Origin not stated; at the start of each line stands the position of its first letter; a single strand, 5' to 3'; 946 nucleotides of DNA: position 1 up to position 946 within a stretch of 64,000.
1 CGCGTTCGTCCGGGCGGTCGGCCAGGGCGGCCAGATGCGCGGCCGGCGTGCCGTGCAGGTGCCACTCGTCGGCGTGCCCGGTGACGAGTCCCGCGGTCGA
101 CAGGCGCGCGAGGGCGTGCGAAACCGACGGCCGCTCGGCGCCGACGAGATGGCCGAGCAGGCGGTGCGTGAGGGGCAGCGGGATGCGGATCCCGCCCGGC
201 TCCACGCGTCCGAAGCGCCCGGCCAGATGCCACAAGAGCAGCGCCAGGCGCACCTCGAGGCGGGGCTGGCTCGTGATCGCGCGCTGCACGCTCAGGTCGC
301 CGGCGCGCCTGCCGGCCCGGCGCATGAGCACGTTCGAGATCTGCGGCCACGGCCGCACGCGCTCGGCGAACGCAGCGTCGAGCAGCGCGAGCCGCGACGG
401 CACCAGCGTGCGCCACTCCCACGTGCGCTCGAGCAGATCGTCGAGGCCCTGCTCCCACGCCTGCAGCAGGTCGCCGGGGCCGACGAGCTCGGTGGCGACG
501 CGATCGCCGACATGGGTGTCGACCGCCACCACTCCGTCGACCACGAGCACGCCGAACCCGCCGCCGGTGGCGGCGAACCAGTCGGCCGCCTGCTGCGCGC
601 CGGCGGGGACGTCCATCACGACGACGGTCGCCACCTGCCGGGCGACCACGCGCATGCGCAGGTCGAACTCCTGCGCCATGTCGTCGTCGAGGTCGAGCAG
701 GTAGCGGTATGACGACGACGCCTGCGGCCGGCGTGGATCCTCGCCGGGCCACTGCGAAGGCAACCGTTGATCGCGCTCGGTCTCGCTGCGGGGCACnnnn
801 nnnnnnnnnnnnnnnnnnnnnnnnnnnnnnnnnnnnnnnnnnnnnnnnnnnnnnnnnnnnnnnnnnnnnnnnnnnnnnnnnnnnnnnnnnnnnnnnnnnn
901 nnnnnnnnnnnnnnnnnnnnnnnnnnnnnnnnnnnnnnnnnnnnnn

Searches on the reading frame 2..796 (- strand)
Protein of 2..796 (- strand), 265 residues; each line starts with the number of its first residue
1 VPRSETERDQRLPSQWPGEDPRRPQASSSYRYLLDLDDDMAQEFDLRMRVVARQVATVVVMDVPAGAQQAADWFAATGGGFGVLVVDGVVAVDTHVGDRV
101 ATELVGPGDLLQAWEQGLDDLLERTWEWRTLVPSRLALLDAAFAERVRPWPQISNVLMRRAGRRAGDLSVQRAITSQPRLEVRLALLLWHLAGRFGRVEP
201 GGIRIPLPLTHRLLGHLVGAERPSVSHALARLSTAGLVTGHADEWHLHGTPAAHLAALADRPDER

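Call 9: search_protein_families(library=pfam, proteins=[window:2-796:-], max_evalue=0.01)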
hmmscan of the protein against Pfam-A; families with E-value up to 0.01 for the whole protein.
window:2-796:- (265 aa): 1 family
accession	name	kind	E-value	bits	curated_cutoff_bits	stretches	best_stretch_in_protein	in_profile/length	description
PF13545.12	HTH_Crp_2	-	9.1e-11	42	27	1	183-239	2-53/70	Crp-like helix-turn-helix domain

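Call 11: find_homologous_proteins(query=window:2-796:-, max_evalue=0.00001)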
Query window:2-796:- (265 aa): 1973 proteins with E <= 0.00001 among 8000 candidates; the best 120 are listed.
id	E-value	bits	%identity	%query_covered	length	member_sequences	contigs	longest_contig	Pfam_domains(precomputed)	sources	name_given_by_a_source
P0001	8.7e-161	552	94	100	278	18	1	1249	PF13545.13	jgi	jgi:CRP-like cAMP-binding protein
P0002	1.9e-144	498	86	96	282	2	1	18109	PF13545.13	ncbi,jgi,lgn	ncbi:MAG TPA: Crp/Fnr family transcriptional regulator [Gaiellales bacterium]|jgi:hypothetical prote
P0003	1.4e-133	463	98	82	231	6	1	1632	PF13545.13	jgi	jgi:CRP-like cAMP-binding protein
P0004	1.0e-129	450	80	100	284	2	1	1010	PF13545.13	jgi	jgi:CRP/FNR family transcriptional regulator, cyclic AMP receptor protein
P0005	2.1e-126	439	77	100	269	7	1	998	PF13545.13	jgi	jgi:CRP/FNR family cyclic AMP-dependent transcriptional regulator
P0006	9.7e-125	434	77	100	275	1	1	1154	PF13545.13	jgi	jgi:CRP/FNR family transcriptional regulator, cyclic AMP receptor protein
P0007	3.3e-124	432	76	100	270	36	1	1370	PF13545.13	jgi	jgi:CRP/FNR family transcriptional regulator, cyclic AMP receptor protein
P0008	9.5e-123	427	76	97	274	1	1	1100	PF13545.13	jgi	jgi:CRP-like cAMP-binding protein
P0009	1.6e-122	426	74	100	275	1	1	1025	PF13545.13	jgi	jgi:CRP-like cAMP-binding protein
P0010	1.9e-121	423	76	95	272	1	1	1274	PF13545.13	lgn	-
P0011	2.7e-118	412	73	98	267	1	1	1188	PF13545.13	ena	-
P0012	3.2e-117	409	75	94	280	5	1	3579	PF13545.13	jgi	-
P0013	1.1e-116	407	76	93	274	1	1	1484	PF13545.13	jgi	jgi:CRP-like cAMP-binding protein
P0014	2.4e-116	406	78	93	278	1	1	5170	PF13545.13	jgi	jgi:CRP/FNR family cyclic AMP-dependent transcriptional regulator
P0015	1.8e-115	403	81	86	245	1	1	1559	PF13545.13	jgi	jgi:hypothetical protein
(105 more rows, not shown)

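Call 13: find_related_loci(query=A1, collection=genome_contigs, flank=4000)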
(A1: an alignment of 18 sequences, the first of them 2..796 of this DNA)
Query A1 (265 aa) in genome_contigs; peptide patterns used: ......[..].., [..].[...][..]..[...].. (x = any residue, [..] = any of these).
285 stretches matched a pattern; 187 encode a relative of the query (tblastn E <= 1e-3); the best 80 are kept; 80 distinct loci.
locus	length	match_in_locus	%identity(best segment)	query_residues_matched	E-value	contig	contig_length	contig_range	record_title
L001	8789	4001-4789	87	1-263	4e-147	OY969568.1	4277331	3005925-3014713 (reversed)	MAG: uncultured Actinomycetes bacterium isolate MFD05502.bin.2.11 genome assembly, chromosome: 1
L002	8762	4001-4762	86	1-254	2e-141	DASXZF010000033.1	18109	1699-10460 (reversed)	MAG TPA_asm: Gaiellales bacterium isolate SMAG_U4844 k141_2389939, whole genome shotgun sequence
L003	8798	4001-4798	77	1-265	6e-124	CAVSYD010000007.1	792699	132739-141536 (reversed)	MAG: uncultured Actinomycetes bacterium isolate MFD05521.bin.2.135 genome assembly, contig: contig_94362, whole genome s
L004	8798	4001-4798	77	1-265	6e-123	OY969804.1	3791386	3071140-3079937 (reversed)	MAG: uncultured Actinomycetes bacterium isolate MFD00731.bin.c.4 genome assembly, chromosome: 1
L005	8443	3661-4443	65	2-261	7e-97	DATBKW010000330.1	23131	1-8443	MAG TPA_asm: Solirubrobacteraceae bacterium isolate SMAG_U3956 k141_2463965, whole genome shotgun sequence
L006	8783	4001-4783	65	2-261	9e-96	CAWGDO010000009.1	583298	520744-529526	MAG: uncultured Actinomycetes bacterium isolate MFD02242.bin.2.109 genome assembly, contig: contig_31733, whole genome s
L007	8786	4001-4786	61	4-261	2e-95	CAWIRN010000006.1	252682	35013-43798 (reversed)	MAG: uncultured Solirubrobacterales bacterium isolate MFD06714.bin.2.78 genome assembly, contig: contig_16526, whole gen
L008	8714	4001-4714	67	22-261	7e-93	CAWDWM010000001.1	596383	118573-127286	MAG: uncultured Actinomycetes bacterium isolate MFD05442.bin.2.72 genome assembly, contig: contig_15562, whole genome sh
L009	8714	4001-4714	64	28-265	6e-93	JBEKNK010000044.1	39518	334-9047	MAG: Solirubrobacteraceae bacterium isolate SPRUCE 415 SPRUCE_415_44, whole genome shotgun sequence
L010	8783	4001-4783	61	5-262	8e-93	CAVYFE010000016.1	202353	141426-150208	MAG: uncultured Solirubrobacterales bacterium isolate MFD09603.bin.2.224 genome assembly, contig: contig_384, whole geno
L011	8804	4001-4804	60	1-265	2e-92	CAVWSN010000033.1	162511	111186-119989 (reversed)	MAG: uncultured Thermoleophilaceae bacterium isolate MFD05454.bin.2.130 genome assembly, contig: contig_61138, whole gen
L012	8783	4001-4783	60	6-263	4e-92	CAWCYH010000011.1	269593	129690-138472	MAG: uncultured Solirubrobacterales bacterium isolate MFD09603.bin.3.129 genome assembly, contig: contig_64894, whole ge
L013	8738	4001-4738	63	18-261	1e-91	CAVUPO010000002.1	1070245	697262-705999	MAG: uncultured Actinomycetes bacterium isolate MFD05684.bin.2.31 genome assembly, contig: contig_29724, whole genome sh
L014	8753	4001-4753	64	14-261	2e-91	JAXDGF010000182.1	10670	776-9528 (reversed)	MAG: Solirubrobacteraceae bacterium isolate BP_495 scaffold_6895283, whole genome shotgun sequence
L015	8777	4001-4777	63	1-261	2e-91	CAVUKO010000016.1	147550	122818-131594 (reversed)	MAG: uncultured Actinomycetes bacterium isolate MFD00392.bin.2.175 genome assembly, contig: contig_7377, whole genome sh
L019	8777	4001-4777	58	8-260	1e-89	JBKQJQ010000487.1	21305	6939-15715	MAG: Solirubrobacteraceae bacterium isolate BOr3G3H3I__bin_18 BOr3G3H3I_000000268259, whole genome shotgun sequence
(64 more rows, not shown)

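Call 31: search_solved_structures(query=A1, max_evalue=0.01, show_alignments=2)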
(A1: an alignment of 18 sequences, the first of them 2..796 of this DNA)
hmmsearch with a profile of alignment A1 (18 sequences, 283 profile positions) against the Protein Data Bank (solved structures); distinct sequences matched with E-value up to 0.01: 11.
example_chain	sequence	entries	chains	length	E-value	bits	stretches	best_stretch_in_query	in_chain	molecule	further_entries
4cyd_A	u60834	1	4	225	3e-07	33.2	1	146-238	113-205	PROBABLE TRANSCRIPTION REGULATOR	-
4byy_A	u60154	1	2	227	3.2e-07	33.1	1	147-238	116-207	TRANSCRIPTIONAL REGULATOR, CRP/FNR FAMILY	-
3r6s_A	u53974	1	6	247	3.8e-07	32.9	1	147-238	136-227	transcription regulator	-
3i54_A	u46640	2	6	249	5.2e-07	32.4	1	144-238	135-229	Transcriptional regulator, Crp/Fnr family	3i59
3d0s_A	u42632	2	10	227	5.5e-07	32.4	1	144-238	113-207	TRANSCRIPTIONAL REGULATORY PROTEIN | PROBABLE TRANSCRIPTIONAL REGULATORY PROTEIN (PROBABLY CRP/ FNR-FAMILY)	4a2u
3mzh_A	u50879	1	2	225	5.8e-07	32.3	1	144-238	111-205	PROBABLE TRANSCRIPTIONAL REGULATORY PROTEIN (PROBABLY CRP/FNR-FAMILY)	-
3h3u_A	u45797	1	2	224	6.1e-07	32.2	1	144-238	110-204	PROBABLE TRANSCRIPTIONAL REGULATORY PROTEIN (PROBABLY CRP/FNR-FAMILY)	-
7ets_A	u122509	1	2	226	0.00045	22.8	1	182-239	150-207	Crp/Fnr family transcriptional regulator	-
2xgx_A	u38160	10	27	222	0.00081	22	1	129-242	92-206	GLOBAL NITROGEN REGULATOR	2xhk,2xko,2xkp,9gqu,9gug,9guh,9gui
8h3v_X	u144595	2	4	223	0.0041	19.6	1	145-249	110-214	NtcA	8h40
3la2_A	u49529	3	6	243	0.005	19.4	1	145-249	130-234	Global nitrogen regulator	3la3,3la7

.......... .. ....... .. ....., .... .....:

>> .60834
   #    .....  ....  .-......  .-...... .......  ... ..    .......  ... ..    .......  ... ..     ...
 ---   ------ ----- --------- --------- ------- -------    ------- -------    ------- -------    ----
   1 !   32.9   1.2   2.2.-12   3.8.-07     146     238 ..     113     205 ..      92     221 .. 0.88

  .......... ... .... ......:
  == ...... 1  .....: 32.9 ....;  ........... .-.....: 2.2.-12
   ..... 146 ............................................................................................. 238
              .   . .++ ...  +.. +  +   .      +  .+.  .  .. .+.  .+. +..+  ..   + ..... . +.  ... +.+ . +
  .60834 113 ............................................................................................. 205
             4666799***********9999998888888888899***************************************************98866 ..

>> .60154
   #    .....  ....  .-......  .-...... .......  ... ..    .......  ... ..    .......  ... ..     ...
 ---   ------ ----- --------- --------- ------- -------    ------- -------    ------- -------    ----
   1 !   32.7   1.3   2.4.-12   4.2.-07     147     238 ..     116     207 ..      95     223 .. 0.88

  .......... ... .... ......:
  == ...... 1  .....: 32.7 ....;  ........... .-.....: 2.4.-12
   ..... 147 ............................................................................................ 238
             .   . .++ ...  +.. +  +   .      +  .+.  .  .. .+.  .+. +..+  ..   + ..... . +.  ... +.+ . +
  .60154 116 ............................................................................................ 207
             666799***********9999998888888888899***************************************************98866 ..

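Call 32: search_protein_families(library=ncbifam, proteins=[window:2-796:-], max_evalue=0.01)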
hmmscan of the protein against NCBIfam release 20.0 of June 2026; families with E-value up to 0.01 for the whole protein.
window:2-796:- (265 aa): 1 family
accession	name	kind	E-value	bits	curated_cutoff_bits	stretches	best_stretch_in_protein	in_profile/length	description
NF053664.1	TransRegPtrACyano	equivalog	4.5e-06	26.1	300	1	84-239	32-181/196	Crp/Fnr family transcriptional regulator PtrA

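Call 36: search_dna_similar(query=window:2-796:-, collection=plasmids, mode=protein, max_evalue=0.00001, max_rows=25)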
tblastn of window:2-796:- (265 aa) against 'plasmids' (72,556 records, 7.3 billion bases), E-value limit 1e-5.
Records with a match: 1; places in all: 1; records where one place covers at least 80% of the query: 0.
Best place of each record, by identity: <60% 1.
By first word of the organism name: Trichlorobacter 1.
By predicted mobility (MOB-suite, as given by PLSDB): mobilizable 1.
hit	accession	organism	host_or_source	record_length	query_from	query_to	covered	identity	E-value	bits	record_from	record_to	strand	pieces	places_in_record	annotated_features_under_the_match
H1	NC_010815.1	Trichlorobacter lovleyi SZ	-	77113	131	238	41%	34.9%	7e-9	64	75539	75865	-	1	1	Crp/Fnr family transcriptional regulator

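Call 40: predict_structure(alignment_id=A2)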
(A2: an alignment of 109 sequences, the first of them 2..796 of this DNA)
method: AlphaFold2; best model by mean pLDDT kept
length: 265 residues; sequences in the alignment: 109
mean_pLDDT: 87.5   pTM: 0.83
mean pLDDT of the five models: 87.5, 87.3, 81.8, 78.5, 77.5
residues with pLDDT >= 90: 190; 70-90: 44; 50-70: 12; < 50: 19
segments of 3 or more residues with pLDDT < 50: 1-18
pLDDT, mean of each block of 10 residues (from residue 1): 35 45 67 92 89 91 92 89 96 94 96 85 92 96 95 94 94 95 97 95 94 95 94 93 91 91 53
secondary structure, 60 per line:
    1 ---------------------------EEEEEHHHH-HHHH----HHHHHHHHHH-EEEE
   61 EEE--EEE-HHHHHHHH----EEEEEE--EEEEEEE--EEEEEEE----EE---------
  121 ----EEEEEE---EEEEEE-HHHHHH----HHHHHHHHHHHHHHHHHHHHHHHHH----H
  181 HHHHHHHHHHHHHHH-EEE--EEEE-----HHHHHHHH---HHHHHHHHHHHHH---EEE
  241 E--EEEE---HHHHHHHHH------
elements in order: E28-32 H33-36 H38-41 H46-55 E57-63 E66-68 H70-77 E82-87 E90-96 E99-105 E125-130 E134-139 H141-146 H151-175 H180-195 E197-199 E202-205 H211-218 H222-234 E238-241 E244-247 H251-259

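Call 52: fold_search(model_id=the predicted structure, library=pdb)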
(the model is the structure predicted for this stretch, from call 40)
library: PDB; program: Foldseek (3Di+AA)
matches with E <= 10: 1626; with E <= 0.001: 209
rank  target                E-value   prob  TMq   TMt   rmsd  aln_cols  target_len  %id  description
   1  3i54_D                3.0e-12  1.00  0.65  0.75   4.8       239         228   22  Crystal structure of MtbCRP in complex with cAMP (released 2009-09-08)
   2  2xhk_A                3.8e-12  1.00  0.63  0.77   5.0       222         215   18  Crystal structure of transcription factor NtcA from Synechococcus elongatus bound to 2-oxoglutarate (released 2010-08-18)
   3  2xgx_A                4.7e-12  1.00  0.63  0.78   4.4       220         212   18  Crystal structure of transcription factor NtcA from Synechococcus elongatus (mercury derivative) (released 2010-08-18)
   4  2xkp_B                5.6e-12  1.00  0.63  0.78   4.9       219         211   18  NtcA from Synechococcus elongatus: active and inactive (released 2010-08-18)
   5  9gui_B                6.3e-12  1.00  0.62  0.77   4.1       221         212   18  Crystal structure of transcription factor NtcA from Synechococcus elongatus in complex with its target DNA. (released 2025-03-12)
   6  2xhk_B                1.0e-11  1.00  0.62  0.74   5.1       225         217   19  Crystal structure of transcription factor NtcA from Synechococcus elongatus bound to 2-oxoglutarate (released 2010-08-18)
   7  2xgx_B                1.2e-11  1.00  0.64  0.78   4.4       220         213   18  Crystal structure of transcription factor NtcA from Synechococcus elongatus (mercury derivative) (released 2010-08-18)
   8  3h3u_A                1.4e-11  1.00  0.60  0.72   5.5       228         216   24  Crystal structure of CRP (cAMP receptor Protein) from Mycobacterium tuberculosis (released 2010-02-02)
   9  2xko_A                1.5e-11  1.00  0.62  0.76   4.1       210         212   18  Crystal structure of the complex of NtcA with its transcriptional co- activator PipX (released 2010-08-18)
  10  9gui_A                1.7e-11  1.00  0.62  0.76   4.3       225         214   17  Crystal structure of transcription factor NtcA from Synechococcus elongatus in complex with its target DNA. (released 2025-03-12)
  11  2xkp_A                1.9e-11  1.00  0.59  0.74   5.1       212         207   19  NtcA from Synechococcus elongatus: active and inactive (released 2010-08-18)
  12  4a2u_F                2.1e-11  1.00  0.63  0.73   4.6       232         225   22  CRP(CAP) from Myco. Tuberculosis, with cAMP (released 2012-10-10)
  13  4cyd_A                3.0e-11  1.00  0.64  0.74   4.8       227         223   24  GlxR bound to cAMP (released 2014-12-17)
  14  3i54_B                3.5e-11  1.00  0.61  0.72   4.9       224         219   23  Crystal structure of MtbCRP in complex with cAMP (released 2009-09-08)
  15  2xkp_C                3.7e-11  1.00  0.58  0.76   4.8       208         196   19  NtcA from Synechococcus elongatus: active and inactive (released 2010-08-18)
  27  3i54_C                1.2e-10  1.00  0.58  0.74   5.7       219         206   23  Crystal structure of MtbCRP in complex with cAMP (released 2009-09-08)
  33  3i54_A                2.1e-10  1.00  0.59  0.69   4.6       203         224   26  Crystal structure of MtbCRP in complex with cAMP (released 2009-09-08)
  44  4cyd_D                5.2e-10  1.00  0.61  0.74   5.0       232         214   22  GlxR bound to cAMP (released 2014-12-17)
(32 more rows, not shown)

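Call 60: search_protein_representatives(alignment_id=A2)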
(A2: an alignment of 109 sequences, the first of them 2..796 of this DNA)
Query: 109 sequences, 282 profile positions. Proteins with E-value up to 0.001 (for the whole library): 3772; up to 1e-10: 2394; up to 1e-30: 986. The best 150 are listed.
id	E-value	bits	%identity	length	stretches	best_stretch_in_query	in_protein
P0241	6.7e-114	396.2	-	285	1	15-277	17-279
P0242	7.2e-110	383.0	-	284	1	7-274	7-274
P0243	4.0e-98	344.4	-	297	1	18-247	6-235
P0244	1.3e-92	326.4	-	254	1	36-276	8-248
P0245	1.1e-88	313.5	-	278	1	8-217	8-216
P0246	7.2e-86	304.2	-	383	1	19-239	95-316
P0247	1.2e-85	303.5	-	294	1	24-234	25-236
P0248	9.8e-82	290.7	-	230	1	54-274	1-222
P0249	2.7e-80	285.9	-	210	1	61-267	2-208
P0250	7.5e-77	274.6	-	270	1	93-244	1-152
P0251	3.3e-76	272.5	-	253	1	36-263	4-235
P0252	2.3e-75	269.8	-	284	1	25-220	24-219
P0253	1.6e-74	267.0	-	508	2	35-245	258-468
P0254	9.3e-73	261.2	-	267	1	23-263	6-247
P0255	1.1e-70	254.4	-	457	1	39-274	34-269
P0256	7.5e-70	251.7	-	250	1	36-269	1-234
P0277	2.2e-55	204.2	-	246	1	33-249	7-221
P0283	9.4e-54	198.8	-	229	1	34-253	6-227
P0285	5.1e-53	196.4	-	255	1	36-265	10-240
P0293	3.3e-51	190.5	-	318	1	27-266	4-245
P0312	3.1e-49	184.0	-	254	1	31-252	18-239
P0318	5.3e-49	183.3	-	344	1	21-253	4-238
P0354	1.4e-46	175.3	-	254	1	36-259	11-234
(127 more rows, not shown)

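Call 62: list_cluster_members(proteins=[P0244, P0251, P0256, P0277, P0283, P0285, P0293, P0312, P0318, P0354])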
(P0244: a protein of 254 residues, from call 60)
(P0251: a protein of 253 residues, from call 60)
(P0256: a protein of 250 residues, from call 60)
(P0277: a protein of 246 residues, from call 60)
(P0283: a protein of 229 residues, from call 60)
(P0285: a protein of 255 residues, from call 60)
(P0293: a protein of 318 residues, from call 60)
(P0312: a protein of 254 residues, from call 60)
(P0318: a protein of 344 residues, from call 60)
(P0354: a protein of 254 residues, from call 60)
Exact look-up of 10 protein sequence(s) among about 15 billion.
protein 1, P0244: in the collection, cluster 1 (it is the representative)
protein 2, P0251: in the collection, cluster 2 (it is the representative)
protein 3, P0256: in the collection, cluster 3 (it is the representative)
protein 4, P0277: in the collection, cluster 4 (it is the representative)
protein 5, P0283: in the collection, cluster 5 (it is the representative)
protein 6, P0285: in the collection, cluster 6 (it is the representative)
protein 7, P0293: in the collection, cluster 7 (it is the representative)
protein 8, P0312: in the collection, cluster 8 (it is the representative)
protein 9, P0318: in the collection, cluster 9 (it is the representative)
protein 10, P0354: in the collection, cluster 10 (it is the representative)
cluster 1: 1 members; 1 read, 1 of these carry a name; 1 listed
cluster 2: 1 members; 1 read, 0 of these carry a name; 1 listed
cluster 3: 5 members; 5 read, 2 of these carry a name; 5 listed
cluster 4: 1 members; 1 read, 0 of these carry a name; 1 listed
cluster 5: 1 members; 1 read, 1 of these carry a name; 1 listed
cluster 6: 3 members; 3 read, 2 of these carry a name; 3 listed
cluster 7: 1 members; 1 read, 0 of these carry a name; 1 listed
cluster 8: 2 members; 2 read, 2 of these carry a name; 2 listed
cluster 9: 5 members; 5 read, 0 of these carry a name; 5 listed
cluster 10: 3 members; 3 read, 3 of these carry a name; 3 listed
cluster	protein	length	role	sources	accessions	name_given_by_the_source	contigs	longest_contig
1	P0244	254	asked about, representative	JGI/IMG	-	CRP-like cAMP-binding protein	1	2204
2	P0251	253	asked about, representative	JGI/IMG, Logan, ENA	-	-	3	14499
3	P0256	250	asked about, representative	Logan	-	-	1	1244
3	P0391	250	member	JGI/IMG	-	CRP-like cAMP-binding protein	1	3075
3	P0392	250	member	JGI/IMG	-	CRP-like cAMP-binding protein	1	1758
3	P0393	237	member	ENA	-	-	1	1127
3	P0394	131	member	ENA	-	-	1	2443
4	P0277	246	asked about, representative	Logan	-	-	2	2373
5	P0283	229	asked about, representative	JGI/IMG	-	hypothetical protein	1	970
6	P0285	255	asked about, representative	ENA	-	-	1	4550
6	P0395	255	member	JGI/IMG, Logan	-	CRP/FNR family cyclic AMP-dependent transcriptional regulator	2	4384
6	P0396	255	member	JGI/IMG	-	CRP/FNR family cyclic AMP-dependent transcriptional regulator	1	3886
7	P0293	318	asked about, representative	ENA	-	-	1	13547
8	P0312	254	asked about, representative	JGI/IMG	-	CRP-like cAMP-binding protein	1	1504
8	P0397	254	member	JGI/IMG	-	CRP/FNR family transcriptional regulator, cyclic AMP receptor protein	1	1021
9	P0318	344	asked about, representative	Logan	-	-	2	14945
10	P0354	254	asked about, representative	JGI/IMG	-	CRP/FNR family transcriptional regulator, cyclic AMP receptor protein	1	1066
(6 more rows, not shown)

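Call 76: search_solved_structures(query=L001:4825-5859:+, max_evalue=1e-20)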
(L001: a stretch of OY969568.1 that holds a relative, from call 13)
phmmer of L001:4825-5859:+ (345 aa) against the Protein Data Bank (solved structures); distinct sequences matched with E-value up to 1e-20: 29.
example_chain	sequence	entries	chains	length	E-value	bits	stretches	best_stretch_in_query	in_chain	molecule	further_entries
5aa5_A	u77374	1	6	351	1.6e-133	448.4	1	17-341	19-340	NIFE-HYDROGENASE SMALL SUBUNIT, HOFK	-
1cc1_S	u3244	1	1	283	1.7e-36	129.1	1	19-300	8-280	HYDROGENASE (SMALL SUBUNIT)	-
4kl8_S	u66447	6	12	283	2.4e-36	128.6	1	19-300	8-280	Periplasmic [NiFeSe] hydrogenase small subunit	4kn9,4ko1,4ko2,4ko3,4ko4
3ze6_A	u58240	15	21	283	5.7e-36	127.4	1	21-300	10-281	PERIPLASMIC [NIFESE] HYDROGENASE, SMALL SUBUNIT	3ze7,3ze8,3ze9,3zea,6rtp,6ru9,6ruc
2wpn_A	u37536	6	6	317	8.8e-36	126.7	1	21-300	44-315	PERIPLASMIC [NIFESE] HYDROGENASE, SMALL SUBUNIT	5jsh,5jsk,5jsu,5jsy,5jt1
7uur_D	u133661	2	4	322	1.4e-33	119.5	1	21-294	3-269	Hydrogenase-2, small subunit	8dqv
7utd_B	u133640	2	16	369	2.9e-33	118.5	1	20-294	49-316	Hydrogenase-2, small subunit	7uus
1frv_A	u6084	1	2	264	3e-33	118.4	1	20-300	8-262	HYDROGENASE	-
1yq9_A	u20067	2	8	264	7.3e-33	117.1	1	28-300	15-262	Periplasmic [NiFe] hydrogenase small subunit | PERIPLASMIC HYDROGENASE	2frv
1e3d_A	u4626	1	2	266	3.8e-29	104.9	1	27-300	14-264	[NiFe] hydrogenase small subunit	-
4ucq_A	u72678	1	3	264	6.5e-29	104.1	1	15-301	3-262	HYDROGENASE (NIFE) SMALL SUBUNIT HYDA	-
3myr_A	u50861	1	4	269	1.2e-28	103.3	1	21-294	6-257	Hydrogenase (NiFe) small subunit HydA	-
8w6x_S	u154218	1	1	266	1.7e-28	102.8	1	28-300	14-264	Periplasmic [NiFe] hydrogenase small subunit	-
1h2r_S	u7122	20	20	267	1.7e-28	102.8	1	28-300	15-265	PROTEIN (PERIPLASMIC [NIFE] HYDROGENASE SMALL SUBUNIT) | Periplasmic [NiFe] hydrogenase small subunit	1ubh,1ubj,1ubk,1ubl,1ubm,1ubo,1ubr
4u9h_S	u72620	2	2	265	1.8e-28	102.7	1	29-300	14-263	Periplasmic [NiFe] hydrogenase small subunit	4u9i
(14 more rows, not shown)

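Call 81: search_protein_families(library=pfam, proteins=[L001:4825-5859:+, L019:5863-6204:+], max_evalue=0.001)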
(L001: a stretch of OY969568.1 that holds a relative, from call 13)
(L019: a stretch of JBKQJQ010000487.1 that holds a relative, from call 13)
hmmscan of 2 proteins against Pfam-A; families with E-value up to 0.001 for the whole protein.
L001:4825-5859:+ (345 aa): 2 families
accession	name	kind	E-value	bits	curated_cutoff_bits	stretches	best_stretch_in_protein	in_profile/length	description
PF14720.11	NiFe_hyd_SSU_C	-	2.9e-23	82.4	27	1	221-299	1-79/80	NiFe/NiFeSe hydrogenase small subunit C-terminal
PF01058.29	Oxidored_q6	-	7.8e-23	81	27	1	30-198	1-128/128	NADH ubiquinone oxidoreductase, 20 Kd subunit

L019:5863-6204:+ (114 aa): 0 families
